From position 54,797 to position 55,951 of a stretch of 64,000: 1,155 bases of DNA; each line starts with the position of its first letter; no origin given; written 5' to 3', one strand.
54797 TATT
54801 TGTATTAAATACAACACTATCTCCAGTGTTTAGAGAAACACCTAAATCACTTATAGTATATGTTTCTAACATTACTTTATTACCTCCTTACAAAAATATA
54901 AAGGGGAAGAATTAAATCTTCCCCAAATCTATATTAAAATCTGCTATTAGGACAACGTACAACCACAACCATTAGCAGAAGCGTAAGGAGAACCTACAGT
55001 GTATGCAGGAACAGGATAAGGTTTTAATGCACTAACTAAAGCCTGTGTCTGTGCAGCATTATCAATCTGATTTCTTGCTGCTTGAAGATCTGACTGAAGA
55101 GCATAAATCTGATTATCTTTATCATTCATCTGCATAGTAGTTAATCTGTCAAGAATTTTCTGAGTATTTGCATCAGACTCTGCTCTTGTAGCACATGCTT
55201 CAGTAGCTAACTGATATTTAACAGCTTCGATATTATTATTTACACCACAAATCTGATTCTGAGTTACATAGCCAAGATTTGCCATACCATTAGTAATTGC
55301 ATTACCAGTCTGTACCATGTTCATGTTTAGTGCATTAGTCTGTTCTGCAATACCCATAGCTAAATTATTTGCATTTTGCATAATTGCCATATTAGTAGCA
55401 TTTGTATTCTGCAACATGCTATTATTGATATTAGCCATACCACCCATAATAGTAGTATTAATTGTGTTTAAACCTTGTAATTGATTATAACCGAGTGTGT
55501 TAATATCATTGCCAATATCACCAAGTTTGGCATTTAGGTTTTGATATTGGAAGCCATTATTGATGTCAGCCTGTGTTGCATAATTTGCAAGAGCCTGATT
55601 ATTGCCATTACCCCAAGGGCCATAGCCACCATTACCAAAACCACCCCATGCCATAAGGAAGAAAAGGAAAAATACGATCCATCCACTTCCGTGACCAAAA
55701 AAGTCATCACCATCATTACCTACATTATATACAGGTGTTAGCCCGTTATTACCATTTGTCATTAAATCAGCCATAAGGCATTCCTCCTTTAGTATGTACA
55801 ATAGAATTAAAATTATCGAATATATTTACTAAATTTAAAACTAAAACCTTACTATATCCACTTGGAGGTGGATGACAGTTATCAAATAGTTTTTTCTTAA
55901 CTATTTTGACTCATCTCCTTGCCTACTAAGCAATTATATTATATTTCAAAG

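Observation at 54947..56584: Cluster of Gln/Asn/Met-rich, prion-like low-complexity proteins immediately after the tape measure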

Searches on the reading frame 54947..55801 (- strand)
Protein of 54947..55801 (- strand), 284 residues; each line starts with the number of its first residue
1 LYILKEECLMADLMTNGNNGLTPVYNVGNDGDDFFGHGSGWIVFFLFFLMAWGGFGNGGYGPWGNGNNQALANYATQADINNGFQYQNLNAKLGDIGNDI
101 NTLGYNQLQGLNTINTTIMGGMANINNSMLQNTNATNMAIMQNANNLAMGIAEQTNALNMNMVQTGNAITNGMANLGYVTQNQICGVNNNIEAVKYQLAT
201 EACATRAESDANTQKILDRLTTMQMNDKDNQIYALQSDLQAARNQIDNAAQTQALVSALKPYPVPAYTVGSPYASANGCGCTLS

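Call 3: search_protein_families(library=pfam, proteins=[window:54947-55801:-], max_evalue=0.1)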
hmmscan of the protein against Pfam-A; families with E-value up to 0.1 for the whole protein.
window:54947-55801:- (284 aa): 0 families

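Call 4: search_protein_families(library=phrogs, proteins=[window:54947-55801:-], max_evalue=0.1)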
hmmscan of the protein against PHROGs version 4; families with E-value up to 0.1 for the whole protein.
window:54947-55801:- (284 aa): 1 family
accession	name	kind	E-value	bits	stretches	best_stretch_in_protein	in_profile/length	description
phrog_16490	-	unknown function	1.8e-17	64.9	1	20-276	13-260/286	-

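Call 5: search_dna_similar(query=window:54947-55801:-, collection=phages, mode=protein, max_evalue=0.001, max_rows=30)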
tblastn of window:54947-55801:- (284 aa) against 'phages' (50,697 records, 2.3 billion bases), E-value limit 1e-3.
Records with a match: 39; places in all: 40; records where one place covers at least 80% of the query: 17.
Best place of each record, by identity: <60% 39.
By first word of the organism name: Bacteriophage 17; uncultured 10; Clostridium 6; Dulem 4; bajarodcaudo 2.
By host as written in the record: - 28; Clostridium perfringens 3; Propithecus coquereli 2; Clostridium perfringens 012 1; Peromyscus fraterculus 1; Varecia variegata 1; Eulemur fulvus collaris 1; Clostridium perfringens 2589 1; and 1 more.
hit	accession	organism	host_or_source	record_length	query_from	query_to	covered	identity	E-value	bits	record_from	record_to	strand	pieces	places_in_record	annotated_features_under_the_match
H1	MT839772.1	Bacteriophage sp.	human fecal samples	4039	2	281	99%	31.2%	4e-13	75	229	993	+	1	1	record has no annotation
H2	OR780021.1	Clostridium phage XP41-N3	Clostridium perfringens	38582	20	276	90%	32.9%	6e-20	95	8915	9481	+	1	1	hypothetical protein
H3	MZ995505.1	Clostridium phage vB_CpeP_PMQ04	Clostridium perfringens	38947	20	280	92%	32.3%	9e-17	86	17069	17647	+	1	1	hypothetical protein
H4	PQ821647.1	Clostridium phage HMD-PC1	Clostridium perfringens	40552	20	280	92%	32.2%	3e-14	79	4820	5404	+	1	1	hypothetical protein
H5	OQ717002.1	Clostridium phage vB_CpeS-17DYC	Clostridium perfringens 012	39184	20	280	92%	31.7%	9e-11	68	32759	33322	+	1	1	hypothetical protein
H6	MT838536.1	Bacteriophage sp.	human fecal samples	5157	20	277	91%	31.2%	7e-15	80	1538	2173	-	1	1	record has no annotation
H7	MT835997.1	Bacteriophage sp.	human fecal samples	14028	27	281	90%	30.7%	2e-12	73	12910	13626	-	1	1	record has no annotation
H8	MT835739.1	Bacteriophage sp.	human fecal samples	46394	28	281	89%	30.5%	9e-13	74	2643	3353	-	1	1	record has no annotation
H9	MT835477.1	Bacteriophage sp.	human fecal samples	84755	32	281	88%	30.5%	4e-15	81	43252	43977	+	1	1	record has no annotation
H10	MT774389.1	uncultured phage cr116_1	human feces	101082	4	281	98%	27.2%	8e-7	56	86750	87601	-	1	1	spike protein/glycoprotein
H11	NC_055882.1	uncultured phage cr116_1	human feces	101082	4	281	98%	27.2%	8e-7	56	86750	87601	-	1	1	spike protein/glycoprotein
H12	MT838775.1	Bacteriophage sp.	human fecal samples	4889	12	272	92%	28.7%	3e-12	72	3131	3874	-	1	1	record has no annotation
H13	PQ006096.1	bajarodcaudo virus 5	Peromyscus fraterculus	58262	17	272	90%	29.0%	2e-9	64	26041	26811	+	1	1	hypothetical protein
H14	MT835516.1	Bacteriophage sp.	human fecal samples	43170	28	272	86%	29.8%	5e-9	63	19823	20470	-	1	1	record has no annotation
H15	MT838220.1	Bacteriophage sp.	human fecal samples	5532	32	281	88%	29.0%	1e-10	67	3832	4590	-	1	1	record has no annotation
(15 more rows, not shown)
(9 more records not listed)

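Call 8: get_annotated_region(hit=H2, flank=8000)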
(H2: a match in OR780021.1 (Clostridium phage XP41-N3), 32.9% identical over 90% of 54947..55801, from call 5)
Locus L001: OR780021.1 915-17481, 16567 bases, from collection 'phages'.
description: Clostridium phage XP41-N3, complete genome.
organism: Clostridium phage XP41-N3 (NCBI taxid 3093939)
taxonomy: Viruses; Duplodnaviria; Heunggongvirae; Uroviricota; Caudoviricetes
host: Clostridium perfringens; source: sewage; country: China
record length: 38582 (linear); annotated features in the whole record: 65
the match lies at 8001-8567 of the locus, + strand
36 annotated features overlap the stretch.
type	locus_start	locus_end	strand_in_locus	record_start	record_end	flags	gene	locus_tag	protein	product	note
CDS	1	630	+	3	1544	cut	-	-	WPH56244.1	endopeptidase-endolysin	-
CDS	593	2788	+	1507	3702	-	-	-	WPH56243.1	tail protein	-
CDS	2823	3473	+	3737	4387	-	-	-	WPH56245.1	N-acetylmuramoyl-L-alanine amidase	-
CDS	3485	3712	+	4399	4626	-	-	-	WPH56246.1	holin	-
CDS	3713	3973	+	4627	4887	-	-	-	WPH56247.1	hypothetical protein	-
CDS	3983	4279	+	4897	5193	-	-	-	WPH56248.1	hypothetical protein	-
CDS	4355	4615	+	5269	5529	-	-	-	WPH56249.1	hypothetical protein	-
CDS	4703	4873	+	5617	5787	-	-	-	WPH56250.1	hypothetical protein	-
CDS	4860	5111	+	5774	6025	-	-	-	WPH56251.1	hypothetical protein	-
CDS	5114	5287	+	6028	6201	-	-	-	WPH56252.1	hypothetical protein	-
CDS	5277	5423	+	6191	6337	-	-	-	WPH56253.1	hypothetical protein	-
CDS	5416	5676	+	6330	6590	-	-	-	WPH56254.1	hypothetical protein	-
CDS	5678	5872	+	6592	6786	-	-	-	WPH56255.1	hypothetical protein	-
CDS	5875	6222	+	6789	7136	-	-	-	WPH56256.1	hypothetical protein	-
CDS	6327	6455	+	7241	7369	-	-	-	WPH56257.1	hypothetical protein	-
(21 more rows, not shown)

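Call 10: find_homologous_proteins(query=window:54947-55801:-, max_evalue=0.001)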
Query window:54947-55801:- (284 aa): 424 proteins with E <= 0.001 among 848 candidates; the best 120 are listed.
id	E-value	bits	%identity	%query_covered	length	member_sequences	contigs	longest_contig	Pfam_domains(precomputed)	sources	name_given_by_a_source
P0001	2.7e-175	600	100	97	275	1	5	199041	-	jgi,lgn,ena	jgi:hypothetical protein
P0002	6.8e-175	598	100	97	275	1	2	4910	-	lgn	-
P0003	9.1e-172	588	99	97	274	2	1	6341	-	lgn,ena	-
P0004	9.0e-171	585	98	97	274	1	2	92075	-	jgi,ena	-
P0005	1.4e-169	581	97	97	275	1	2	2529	-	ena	-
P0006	1.8e-169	580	98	97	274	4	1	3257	-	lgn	-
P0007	2.2e-167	574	96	97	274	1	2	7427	-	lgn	-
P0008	4.1e-166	569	96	97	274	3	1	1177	-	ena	-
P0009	4.2e-165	566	95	97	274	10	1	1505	-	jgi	jgi:hypothetical protein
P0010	1.1e-154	532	87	97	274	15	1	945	-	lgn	-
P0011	2.6e-140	485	83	97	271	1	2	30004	-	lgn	-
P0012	9.7e-138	476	82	97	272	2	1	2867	-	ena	-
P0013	2.3e-137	475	82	97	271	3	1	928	-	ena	-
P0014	4.6e-137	474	79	97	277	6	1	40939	-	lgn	-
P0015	1.0e-130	453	77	97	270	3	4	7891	-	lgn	-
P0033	1.9e-112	393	69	96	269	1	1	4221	-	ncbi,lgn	-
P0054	6.2e-16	77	32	58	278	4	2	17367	-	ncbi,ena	-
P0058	3.9e-15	74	28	51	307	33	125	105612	-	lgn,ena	-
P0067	4.1e-14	71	27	51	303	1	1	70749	-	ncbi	-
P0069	4.8e-14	71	26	54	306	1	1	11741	-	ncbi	-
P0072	9.1e-14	70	26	54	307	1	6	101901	-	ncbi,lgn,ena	-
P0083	8.6e-13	67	31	88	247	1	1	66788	-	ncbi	-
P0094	4.6e-12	64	34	73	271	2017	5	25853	-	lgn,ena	-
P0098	9.5e-12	63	31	88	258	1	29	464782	-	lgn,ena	-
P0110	2.3e-11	62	33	73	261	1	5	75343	-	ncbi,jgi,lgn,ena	jgi:hypothetical protein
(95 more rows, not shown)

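Call 14: find_encoding_contigs(protein=P0001, flank=10000, max_places=4)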
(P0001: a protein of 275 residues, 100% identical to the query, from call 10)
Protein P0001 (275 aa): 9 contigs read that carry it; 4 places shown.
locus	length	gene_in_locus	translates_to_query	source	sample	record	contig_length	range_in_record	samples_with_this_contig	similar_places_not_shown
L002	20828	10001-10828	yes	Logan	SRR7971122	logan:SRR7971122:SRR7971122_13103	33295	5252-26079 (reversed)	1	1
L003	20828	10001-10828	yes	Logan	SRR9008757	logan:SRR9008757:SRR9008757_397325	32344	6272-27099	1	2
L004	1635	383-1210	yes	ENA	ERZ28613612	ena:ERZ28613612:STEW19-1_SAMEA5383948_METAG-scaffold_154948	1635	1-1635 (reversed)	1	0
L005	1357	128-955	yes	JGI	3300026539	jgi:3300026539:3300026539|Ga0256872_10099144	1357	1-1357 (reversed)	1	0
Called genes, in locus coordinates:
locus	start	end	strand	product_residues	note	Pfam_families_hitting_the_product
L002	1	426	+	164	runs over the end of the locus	-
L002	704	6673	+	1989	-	PF18013:Phage_lysozyme2, PF00877:NLPC_P60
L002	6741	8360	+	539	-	-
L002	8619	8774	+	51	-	-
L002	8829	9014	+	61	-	-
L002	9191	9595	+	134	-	-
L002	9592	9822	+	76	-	-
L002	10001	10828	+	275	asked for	-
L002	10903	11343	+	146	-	-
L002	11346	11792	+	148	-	PF25223:DUF7841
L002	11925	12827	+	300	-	-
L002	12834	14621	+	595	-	-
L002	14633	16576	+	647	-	-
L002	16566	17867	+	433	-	PF00801:PKD (weak)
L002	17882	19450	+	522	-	-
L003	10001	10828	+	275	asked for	-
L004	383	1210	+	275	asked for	-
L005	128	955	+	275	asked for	-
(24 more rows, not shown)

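Call 15: get_annotated_region(hit=H10, flank=7000)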
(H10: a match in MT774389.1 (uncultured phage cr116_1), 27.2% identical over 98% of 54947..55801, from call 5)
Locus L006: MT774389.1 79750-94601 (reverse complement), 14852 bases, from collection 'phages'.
description: Uncultured phage cr116_1, complete genome.
organism: uncultured phage cr116_1 (NCBI taxid 2772073)
taxonomy: Viruses; Duplodnaviria; Heunggongvirae; Uroviricota; Caudoviricetes; Crassvirales; Steigviridae; Asinivirinae; Pamirivirus; Pamirivirus faecium
host: -; source: human feces; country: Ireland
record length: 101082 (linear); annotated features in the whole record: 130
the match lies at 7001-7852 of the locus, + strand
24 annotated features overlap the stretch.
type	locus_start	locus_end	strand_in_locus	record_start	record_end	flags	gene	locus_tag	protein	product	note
CDS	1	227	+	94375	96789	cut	-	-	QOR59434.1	portal protein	gp_24170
CDS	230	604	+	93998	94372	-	-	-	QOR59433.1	hypothetical protein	gp_24169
CDS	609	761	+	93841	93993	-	-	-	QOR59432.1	hypothetical protein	gp_24168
CDS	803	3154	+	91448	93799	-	-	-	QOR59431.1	hypothetical protein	gp_24167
CDS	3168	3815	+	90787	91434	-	-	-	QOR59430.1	hypothetical protein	gp_24166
CDS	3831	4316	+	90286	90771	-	-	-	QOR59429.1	hypothetical protein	gp_24165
CDS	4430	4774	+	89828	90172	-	-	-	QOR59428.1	hypothetical protein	gp_24164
CDS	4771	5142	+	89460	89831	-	-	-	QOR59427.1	lysis regulatory protein/holin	gp_24163; Phage lysis regulatory protein/holin [phiCrAss001]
CDS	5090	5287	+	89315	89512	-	-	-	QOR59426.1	hypothetical protein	gp_24162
CDS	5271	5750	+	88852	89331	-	-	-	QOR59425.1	L,D-carboxypeptidase/transpeptidase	gp_24161; L,D-carboxypeptidase/Transpeptidase [phiCrAss001]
CDS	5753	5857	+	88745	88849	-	-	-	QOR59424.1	hypothetical protein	gp_24160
CDS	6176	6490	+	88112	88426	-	-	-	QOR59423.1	terminase small subunit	gp_24159; Excisionase, terminase small subunit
CDS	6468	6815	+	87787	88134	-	-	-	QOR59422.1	hypothetical protein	gp_24158; VOG3488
CDS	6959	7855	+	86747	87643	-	-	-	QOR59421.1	spike protein/glycoprotein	gp_24157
CDS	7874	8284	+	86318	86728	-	-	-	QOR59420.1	hypothetical protein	gp_24156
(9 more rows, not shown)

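Call 16: get_annotated_region(hit=H13, flank=7000)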
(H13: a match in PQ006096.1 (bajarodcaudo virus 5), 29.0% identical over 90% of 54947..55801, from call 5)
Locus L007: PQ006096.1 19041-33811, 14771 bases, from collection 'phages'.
description: Bajarodcaudo virus 5 isolate BGG_03_5, complete genome.
organism: bajarodcaudo virus 5 (NCBI taxid 3342784)
taxonomy: Viruses; Duplodnaviria; Heunggongvirae; Uroviricota; Caudoviricetes
host: Peromyscus fraterculus; source: feces; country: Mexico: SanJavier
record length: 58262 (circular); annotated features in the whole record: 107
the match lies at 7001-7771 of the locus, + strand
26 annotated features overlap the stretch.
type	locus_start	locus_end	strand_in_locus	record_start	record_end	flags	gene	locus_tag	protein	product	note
CDS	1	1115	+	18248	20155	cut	-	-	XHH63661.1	hypothetical protein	-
CDS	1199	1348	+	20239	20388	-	-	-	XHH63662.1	hypothetical protein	-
CDS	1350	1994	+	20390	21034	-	-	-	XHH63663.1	hypothetical protein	-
CDS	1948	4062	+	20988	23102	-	-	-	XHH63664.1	hypothetical protein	-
CDS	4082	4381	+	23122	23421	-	-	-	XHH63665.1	hypothetical protein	-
CDS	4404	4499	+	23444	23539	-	-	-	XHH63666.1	hypothetical protein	-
CDS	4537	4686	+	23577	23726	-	-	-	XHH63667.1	r1t holin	-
CDS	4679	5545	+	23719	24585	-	-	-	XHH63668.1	C39-like family peptidase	-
CDS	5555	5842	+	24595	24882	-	-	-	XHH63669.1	hypothetical protein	-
CDS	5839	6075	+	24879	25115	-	-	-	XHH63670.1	hypothetical protein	-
CDS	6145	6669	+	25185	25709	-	-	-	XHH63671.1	hypothetical protein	-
CDS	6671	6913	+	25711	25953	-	-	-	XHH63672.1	hypothetical protein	-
CDS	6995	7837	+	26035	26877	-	-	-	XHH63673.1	hypothetical protein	-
CDS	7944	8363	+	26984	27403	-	-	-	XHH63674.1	hypothetical protein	-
CDS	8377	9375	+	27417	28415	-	-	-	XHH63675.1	hypothetical protein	-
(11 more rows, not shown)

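Call 21: search_protein_families(library=ncbifam, proteins=[window:54947-55774:-], max_evalue=1)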
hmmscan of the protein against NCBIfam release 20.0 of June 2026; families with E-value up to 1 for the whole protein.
window:54947-55774:- (275 aa): 0 families

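Call 22: search_protein_families(library=padloc, proteins=[window:54947-55774:-], max_evalue=1)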
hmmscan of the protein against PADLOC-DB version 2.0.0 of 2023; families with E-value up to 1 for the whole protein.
window:54947-55774:- (275 aa): 2 families
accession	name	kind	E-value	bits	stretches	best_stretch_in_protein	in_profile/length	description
PDLC00795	Cyclase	-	0.013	12.6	1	202-250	264-312/340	oligonucleotide-cyclase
PDLC00551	JetC2|JetC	-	0.083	8.7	1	102-245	811-952/1365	DUF3584 domain; MukB-like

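Call 32: predict_structure(alignment_id=A3)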
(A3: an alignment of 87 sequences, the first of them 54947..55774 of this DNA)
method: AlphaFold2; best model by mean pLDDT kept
length: 275 residues; sequences in the alignment: 87
mean_pLDDT: 70.2   pTM: 0.28
mean pLDDT of the five models: 70.2, 67.3, 66.5, 61.6, 61.1
residues with pLDDT >= 90: 50; 70-90: 102; 50-70: 54; < 50: 69
segments of 3 or more residues with pLDDT < 50: 1-30, 45-66, 265-275
pLDDT, mean of each block of 10 residues (from residue 1): 41 40 42 56 46 37 48 60 65 75 85 92 97 97 96 93 88 81 86 85 86 87 84 78 67 54 46 40
secondary structure, 60 per line:
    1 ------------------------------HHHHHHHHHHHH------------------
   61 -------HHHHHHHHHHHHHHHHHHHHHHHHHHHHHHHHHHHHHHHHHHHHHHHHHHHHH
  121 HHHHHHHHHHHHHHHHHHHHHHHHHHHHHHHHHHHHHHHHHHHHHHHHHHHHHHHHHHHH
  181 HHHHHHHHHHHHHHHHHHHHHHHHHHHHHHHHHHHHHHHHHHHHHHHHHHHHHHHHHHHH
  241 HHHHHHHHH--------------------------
elements in order: H31-42 H68-249
